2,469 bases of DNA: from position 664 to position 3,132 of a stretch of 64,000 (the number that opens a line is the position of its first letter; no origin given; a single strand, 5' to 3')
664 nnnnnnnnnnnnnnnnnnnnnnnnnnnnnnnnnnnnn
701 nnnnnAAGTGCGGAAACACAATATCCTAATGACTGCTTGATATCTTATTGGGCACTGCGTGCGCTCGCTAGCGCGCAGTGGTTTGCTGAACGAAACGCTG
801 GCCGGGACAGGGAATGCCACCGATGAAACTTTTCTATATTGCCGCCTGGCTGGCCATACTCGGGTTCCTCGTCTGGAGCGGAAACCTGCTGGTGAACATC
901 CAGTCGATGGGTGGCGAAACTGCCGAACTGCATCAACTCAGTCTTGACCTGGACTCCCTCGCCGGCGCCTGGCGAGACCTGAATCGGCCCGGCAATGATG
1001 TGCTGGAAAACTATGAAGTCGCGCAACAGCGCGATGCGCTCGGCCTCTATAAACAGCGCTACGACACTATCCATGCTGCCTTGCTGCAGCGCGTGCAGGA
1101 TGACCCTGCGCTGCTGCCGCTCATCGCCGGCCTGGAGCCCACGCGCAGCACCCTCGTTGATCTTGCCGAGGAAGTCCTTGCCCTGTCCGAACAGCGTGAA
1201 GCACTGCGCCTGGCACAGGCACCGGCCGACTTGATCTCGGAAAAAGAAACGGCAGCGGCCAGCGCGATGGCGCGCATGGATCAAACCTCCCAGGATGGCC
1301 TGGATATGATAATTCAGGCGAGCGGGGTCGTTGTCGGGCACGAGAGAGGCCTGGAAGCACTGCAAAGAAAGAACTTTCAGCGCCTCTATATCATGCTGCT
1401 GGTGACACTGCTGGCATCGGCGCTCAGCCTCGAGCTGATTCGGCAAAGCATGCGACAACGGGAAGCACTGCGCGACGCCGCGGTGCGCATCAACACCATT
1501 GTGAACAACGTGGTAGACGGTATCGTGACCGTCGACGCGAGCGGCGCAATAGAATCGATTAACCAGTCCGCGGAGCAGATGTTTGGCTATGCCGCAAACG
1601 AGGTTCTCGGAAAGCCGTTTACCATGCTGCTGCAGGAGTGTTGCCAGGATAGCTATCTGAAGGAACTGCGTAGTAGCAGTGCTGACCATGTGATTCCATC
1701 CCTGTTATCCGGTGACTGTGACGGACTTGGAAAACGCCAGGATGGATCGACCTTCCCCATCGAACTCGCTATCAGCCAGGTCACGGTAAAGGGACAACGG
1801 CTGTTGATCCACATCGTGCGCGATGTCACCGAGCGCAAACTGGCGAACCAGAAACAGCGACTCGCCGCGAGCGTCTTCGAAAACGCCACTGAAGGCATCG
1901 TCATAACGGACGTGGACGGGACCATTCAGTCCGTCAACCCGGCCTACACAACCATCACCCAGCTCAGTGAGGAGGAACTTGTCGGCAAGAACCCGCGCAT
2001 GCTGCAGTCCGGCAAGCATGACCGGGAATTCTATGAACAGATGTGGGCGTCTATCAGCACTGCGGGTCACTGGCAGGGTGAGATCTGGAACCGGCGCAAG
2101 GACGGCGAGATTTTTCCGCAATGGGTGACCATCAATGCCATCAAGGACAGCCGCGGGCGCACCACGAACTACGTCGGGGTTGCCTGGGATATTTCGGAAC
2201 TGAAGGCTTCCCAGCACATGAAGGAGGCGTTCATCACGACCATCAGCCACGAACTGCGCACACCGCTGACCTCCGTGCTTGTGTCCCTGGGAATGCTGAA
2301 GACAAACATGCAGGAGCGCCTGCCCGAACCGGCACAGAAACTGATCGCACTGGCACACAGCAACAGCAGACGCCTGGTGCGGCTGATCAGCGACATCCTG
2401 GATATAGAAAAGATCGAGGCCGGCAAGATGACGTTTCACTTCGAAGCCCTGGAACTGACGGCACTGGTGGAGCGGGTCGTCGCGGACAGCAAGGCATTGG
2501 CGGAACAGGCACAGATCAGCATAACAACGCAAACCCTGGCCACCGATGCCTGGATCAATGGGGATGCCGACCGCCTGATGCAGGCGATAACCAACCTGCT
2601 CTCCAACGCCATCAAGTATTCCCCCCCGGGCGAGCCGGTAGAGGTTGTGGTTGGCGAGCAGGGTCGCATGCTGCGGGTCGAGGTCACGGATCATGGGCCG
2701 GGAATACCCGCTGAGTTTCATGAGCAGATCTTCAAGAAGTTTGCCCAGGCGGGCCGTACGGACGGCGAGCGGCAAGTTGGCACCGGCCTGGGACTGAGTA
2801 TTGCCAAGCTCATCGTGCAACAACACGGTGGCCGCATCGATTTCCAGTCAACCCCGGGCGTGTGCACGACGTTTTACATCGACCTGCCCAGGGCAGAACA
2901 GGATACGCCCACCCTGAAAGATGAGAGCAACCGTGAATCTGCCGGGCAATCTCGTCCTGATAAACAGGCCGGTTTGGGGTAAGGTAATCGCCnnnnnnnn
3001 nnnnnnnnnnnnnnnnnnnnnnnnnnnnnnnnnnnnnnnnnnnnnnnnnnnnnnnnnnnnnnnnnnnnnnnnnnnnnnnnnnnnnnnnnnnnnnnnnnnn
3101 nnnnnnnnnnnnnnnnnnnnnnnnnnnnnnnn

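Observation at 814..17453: Coherent cytochrome locus: signalling cassette, sigma-54 cytochrome gene and full ccm operon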

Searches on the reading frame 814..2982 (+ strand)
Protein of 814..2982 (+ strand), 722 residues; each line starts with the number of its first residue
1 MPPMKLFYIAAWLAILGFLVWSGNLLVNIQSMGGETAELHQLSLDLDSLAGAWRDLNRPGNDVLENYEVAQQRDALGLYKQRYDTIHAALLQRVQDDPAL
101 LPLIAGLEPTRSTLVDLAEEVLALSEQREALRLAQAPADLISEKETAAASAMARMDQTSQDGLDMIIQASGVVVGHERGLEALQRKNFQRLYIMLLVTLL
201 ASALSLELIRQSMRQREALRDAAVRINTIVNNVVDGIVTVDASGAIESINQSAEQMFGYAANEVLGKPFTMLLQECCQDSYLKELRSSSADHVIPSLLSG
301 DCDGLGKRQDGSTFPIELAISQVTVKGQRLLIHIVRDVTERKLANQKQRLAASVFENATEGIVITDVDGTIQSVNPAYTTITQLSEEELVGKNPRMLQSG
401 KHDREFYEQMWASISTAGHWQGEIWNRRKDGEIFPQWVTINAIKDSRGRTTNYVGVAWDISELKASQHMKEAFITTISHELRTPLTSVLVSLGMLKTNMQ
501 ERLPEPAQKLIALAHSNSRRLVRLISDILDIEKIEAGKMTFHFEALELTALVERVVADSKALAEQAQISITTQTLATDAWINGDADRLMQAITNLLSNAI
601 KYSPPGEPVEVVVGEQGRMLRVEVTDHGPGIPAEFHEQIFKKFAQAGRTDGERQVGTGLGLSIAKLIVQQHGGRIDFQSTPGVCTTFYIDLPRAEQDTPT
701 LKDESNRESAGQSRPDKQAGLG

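Call 4: search_protein_families(library=pfam, proteins=[window:814-2982:+], max_evalue=0.01)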
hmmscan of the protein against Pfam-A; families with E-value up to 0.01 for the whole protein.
window:814-2982:+ (722 aa): 10 families
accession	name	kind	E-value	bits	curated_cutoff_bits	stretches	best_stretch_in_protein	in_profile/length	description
PF13426.13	PAS_9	-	1.1e-32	112.8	27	2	360-462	2-103/103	PAS domain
PF02518.31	HATPase_c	-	1.7e-29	102.9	26.4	1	583-693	1-109/111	Histidine kinase-, DNA gyrase B-, and HSP90-like ATPase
PF00989.32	PAS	-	3.5e-28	98.3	22.6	2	353-460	5-113/113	PAS fold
PF08448.16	PAS_4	-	3.2e-17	63.2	23.1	2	355-464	1-109/110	PAS fold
PF00512.31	HisKA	-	8.6e-17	61.4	26.9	1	470-537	2-66/66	His Kinase A (phospho-acceptor) domain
PF13188.13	PAS_8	-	9.2e-15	54.4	21.8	2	225-275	2-53/65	PAS domain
PF24820.1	Diguanyl_cycl_sensor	-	2.2e-12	47.3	28.1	1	230-337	2-109/109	Diguanylate cyclase-like sensor domain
PF08447.18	PAS_3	-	6.3e-11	42.8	25.6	1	373-457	3-89/89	PAS fold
PF12860.13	PAS_7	-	6.3e-07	30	27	1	230-283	1-55/115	PAS fold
PF13581.12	HATPase_c_2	-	0.00095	19.6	27.4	1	583-662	27-103/127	Histidine kinase-like ATPase domain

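Call 25: list_cluster_members(proteins=[window:814-2982:+, window:2993-3664:+, window:4263-4646:+, window:4721-6157:-, window:10837-11520:+, window:11522-12262:+, window:13149-15152:+, window:15152-15691:+, window:15688-16179:+, window:16176-17453:+])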
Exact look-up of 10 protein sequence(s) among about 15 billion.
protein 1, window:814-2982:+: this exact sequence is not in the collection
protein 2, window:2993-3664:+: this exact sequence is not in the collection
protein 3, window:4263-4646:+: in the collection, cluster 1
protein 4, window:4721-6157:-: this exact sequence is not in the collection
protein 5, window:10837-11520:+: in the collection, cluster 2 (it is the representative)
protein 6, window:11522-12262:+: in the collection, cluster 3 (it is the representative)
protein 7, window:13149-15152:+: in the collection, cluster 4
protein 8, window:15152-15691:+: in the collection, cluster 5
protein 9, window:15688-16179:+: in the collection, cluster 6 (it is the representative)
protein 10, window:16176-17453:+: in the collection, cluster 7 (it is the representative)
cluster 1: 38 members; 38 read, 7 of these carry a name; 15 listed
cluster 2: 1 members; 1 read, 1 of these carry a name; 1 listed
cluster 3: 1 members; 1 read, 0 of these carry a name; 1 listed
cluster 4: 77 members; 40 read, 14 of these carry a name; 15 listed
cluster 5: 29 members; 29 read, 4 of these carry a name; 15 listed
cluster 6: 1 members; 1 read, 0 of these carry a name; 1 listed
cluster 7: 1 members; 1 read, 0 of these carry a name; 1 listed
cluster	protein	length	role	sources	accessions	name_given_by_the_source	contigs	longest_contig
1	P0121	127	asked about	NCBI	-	-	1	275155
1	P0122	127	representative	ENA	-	-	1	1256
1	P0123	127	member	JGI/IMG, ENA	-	DNA-binding NarL/FixJ family response regulator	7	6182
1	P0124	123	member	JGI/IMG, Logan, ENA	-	CheY-like chemotaxis protein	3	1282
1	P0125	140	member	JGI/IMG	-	DNA-binding NarL/FixJ family response regulator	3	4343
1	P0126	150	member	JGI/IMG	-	CheY-like chemotaxis protein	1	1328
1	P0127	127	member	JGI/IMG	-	DNA-binding NarL/FixJ family response regulator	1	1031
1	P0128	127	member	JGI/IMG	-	DNA-binding NarL/FixJ family response regulator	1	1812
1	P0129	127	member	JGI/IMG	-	CheY-like chemotaxis protein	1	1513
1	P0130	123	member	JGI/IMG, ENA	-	-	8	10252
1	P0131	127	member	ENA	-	-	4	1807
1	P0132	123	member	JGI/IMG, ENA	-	-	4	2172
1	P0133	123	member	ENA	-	-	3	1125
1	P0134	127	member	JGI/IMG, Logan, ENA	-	-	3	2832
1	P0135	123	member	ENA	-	-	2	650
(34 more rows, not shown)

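Call 37: search_protein_families(library=ncbifam, proteins=[window:814-2982:+], max_evalue=0.001)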
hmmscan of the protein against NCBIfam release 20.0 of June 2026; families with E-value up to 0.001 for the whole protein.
window:814-2982:+ (722 aa): 93 families (the best 25 are shown)
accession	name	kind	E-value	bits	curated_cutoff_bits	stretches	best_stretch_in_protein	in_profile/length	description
NF046044.1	PnpS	equivalog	5.5e-70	236.3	400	2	343-692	49-390/390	two-component system histidine kinase PnpS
NF033092.0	HK_WalK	equivalog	5.4e-66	223.4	725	2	345-692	255-593/594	cell wall metabolism sensor histidine kinase WalK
NF047874.1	MASE3_PAS_HK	subfamily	2.2e-64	218.4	560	2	348-707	264-639/655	MASE3 domain-containing sensor histidine kinase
TIGR02966.1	phoR_proteo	equivalog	4.2e-61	206.8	334.2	1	347-690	5-332/333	phosphate regulon sensor histidine kinase PhoR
NF045675.1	PhdiestaseDibA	equivalog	4.1e-53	180.7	980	2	320-469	49-198/623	phosphodiesterase DibA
NF033093.1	HK_VicK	exception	5.2e-52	177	680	1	337-697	83-439/448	cell wall metabolism sensor histidine kinase VicK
NF008468.0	PRK11360.1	equivalog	1.5e-51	175.5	646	2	346-698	265-613/616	two-component system sensor histidine kinase AtoS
TIGR02956.1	TMAO_torS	equivalog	9.8e-46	156.3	676.5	1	468-697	462-686/967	TMAO reductase system sensor histidine kinase/response regulator TorS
NF040691.1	MtrAB_MtrB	equivalog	1.2e-44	153.2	450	1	459-697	260-496/507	MtrAB system histidine kinase MtrB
NF045911.1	TCSHisKinNblS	equivalog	1.6e-44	152.3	1000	2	343-692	261-619/621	two-component system sensor histidine kinase NblS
NF041880.1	EPS_EpsF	equivalog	1.2e-43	149.3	900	1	343-692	138-492/492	response regulator EpsF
NF008302.0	PRK11091.1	equivalog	2.2e-42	145.2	838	1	336-697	143-509/779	aerobic respiration two-component sensor histidine kinase ArcB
NF045595.1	HK_scytonemin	equivalog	3.7e-41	141.2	865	1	467-693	412-635/637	scytonemin biosynthesis sensor histidine kinase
TIGR01386.1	cztS_silS_copS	subfamily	7.7e-41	140.5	292.55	1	470-692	241-457/457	heavy metal sensor histidine kinase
NF052573.1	HisKinEspAMyxo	equivalog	7.9e-41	139.9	1400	2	334-703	239-621/755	serine histidine kinase EspA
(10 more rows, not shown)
